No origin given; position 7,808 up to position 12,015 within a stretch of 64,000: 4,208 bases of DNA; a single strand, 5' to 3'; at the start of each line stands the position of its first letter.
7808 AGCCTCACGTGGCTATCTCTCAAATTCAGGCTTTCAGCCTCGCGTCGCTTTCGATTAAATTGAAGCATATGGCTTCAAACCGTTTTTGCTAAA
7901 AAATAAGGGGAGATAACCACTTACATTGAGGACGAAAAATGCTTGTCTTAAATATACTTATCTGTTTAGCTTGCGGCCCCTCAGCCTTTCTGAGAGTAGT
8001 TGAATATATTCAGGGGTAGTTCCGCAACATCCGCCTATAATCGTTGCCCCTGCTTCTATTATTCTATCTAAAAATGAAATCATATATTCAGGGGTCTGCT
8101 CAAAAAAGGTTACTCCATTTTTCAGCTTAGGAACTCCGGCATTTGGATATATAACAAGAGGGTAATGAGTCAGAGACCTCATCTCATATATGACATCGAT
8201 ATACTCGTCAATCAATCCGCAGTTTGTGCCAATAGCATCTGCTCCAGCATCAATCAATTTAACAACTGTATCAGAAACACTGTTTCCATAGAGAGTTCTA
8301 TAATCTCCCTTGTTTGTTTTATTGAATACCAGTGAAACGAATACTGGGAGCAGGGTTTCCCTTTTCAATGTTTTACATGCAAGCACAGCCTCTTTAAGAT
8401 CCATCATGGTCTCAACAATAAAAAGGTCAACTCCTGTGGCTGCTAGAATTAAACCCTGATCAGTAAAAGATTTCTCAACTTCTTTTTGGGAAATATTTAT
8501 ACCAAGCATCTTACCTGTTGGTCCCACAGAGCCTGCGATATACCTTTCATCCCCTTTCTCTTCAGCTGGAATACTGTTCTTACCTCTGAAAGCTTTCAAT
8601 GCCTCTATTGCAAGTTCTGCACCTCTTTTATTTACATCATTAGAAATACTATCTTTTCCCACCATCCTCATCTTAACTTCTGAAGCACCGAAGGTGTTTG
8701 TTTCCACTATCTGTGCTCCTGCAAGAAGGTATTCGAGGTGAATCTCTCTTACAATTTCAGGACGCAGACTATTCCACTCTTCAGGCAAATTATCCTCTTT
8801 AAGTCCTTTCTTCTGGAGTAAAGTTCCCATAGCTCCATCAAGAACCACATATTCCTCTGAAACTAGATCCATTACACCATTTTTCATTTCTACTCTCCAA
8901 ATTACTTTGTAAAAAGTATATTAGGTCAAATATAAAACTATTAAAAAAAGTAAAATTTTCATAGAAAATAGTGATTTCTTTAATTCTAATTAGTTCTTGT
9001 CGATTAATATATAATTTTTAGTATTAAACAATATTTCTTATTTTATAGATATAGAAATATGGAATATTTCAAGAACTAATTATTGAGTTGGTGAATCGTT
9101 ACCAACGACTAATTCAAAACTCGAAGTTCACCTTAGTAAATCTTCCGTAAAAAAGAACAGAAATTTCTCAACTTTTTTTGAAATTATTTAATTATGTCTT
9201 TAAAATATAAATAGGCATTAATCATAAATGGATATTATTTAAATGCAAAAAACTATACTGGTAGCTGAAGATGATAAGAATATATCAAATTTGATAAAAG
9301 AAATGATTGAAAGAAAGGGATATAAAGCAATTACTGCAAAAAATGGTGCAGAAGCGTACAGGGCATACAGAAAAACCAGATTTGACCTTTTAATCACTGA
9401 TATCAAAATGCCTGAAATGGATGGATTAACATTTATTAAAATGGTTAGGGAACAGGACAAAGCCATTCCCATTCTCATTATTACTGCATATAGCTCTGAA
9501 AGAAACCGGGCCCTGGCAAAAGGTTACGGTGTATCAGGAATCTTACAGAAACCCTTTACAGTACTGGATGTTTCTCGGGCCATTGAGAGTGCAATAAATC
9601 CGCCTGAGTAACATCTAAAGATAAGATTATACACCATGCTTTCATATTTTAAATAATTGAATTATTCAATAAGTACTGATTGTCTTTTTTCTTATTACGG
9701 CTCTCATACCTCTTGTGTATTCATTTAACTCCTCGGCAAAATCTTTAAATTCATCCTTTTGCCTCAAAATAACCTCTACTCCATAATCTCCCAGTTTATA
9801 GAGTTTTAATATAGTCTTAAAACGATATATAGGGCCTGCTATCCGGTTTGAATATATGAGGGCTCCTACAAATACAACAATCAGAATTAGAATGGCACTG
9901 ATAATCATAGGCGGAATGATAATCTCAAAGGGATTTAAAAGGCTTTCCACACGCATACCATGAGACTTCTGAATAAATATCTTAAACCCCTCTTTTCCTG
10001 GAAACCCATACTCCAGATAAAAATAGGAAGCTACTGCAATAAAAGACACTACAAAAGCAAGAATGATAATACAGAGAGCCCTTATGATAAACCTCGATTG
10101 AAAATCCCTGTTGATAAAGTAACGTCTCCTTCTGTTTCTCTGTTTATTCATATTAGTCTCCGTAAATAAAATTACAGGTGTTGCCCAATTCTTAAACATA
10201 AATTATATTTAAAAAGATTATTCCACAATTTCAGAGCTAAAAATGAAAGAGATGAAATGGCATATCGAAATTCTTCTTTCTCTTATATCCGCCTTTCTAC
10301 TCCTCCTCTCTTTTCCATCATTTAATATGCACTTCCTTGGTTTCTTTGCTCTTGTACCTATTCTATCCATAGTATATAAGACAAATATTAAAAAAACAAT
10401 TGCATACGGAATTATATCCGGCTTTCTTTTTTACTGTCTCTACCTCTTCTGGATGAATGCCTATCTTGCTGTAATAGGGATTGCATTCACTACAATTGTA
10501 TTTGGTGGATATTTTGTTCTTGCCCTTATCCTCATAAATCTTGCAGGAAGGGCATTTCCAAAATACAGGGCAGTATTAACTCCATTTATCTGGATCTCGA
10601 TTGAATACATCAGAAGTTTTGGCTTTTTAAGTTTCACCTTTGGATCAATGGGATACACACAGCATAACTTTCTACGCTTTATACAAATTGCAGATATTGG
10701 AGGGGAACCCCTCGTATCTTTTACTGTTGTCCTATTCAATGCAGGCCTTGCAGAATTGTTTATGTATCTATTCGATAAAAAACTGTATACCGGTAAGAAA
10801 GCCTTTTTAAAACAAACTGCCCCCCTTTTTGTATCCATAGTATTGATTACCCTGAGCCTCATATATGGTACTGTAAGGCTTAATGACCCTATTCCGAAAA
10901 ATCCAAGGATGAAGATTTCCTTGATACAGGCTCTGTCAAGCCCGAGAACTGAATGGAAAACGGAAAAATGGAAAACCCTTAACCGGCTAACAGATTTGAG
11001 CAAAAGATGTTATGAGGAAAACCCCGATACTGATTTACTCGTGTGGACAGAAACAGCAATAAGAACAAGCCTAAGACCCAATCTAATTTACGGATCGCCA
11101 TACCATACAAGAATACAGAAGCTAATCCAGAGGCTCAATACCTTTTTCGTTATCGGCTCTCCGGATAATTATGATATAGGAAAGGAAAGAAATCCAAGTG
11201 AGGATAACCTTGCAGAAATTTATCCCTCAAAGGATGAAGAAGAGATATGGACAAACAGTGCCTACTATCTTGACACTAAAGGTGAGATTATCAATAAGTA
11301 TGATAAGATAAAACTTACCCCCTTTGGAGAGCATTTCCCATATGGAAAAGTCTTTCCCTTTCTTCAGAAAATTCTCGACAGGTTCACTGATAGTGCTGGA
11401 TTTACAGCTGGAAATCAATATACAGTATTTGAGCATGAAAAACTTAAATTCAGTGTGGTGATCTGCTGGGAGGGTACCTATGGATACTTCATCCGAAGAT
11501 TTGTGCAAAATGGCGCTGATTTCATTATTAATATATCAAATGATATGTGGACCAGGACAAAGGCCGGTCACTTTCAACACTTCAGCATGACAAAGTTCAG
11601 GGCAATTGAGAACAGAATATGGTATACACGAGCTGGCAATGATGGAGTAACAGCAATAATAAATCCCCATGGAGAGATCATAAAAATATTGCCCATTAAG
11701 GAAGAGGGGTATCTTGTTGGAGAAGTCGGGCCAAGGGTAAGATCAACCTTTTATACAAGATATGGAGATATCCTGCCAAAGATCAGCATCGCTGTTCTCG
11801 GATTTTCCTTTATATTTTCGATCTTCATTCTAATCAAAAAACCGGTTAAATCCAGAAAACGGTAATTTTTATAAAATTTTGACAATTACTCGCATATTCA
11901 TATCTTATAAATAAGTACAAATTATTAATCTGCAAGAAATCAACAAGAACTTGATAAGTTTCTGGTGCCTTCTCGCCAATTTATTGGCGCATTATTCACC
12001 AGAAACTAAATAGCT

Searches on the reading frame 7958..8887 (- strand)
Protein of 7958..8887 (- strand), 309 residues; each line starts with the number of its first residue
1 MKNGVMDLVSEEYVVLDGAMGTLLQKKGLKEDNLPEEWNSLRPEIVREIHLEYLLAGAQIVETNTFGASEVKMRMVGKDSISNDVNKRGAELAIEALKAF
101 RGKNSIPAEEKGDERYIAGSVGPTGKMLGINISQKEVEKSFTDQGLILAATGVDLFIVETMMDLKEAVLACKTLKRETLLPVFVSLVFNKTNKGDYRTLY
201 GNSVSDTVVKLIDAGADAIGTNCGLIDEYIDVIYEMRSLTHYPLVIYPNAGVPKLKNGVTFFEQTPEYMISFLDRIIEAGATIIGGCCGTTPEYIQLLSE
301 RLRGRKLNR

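Call 20: search_protein_families(library=pfam, proteins=[window:7958-8887:-], max_evalue=0.00001)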
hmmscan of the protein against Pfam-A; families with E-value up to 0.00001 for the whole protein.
window:7958-8887:- (309 aa): 1 family
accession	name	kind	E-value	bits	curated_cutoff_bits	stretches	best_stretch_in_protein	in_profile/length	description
PF02574.22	S-methyl_trans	-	2e-67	228.5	22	1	14-301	1-282/283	Homocysteine S-methyltransferase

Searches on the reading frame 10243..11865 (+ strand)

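Call 20: search_protein_families(library=pfam, proteins=[window:10243-11865:+], max_evalue=0.00001)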
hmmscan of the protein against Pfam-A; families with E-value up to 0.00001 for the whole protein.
window:10243-11865:+ (540 aa): 2 families
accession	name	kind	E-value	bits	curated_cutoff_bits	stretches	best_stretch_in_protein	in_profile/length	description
PF20154.4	LNT_N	-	1.7e-28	100.2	27.1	1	16-167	1-158/159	Apolipoprotein N-acyltransferase N-terminal domain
PF00795.27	CN_hydrolase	-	6.4e-28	98.2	23.2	1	225-499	2-251/256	Carbon-nitrogen hydrolase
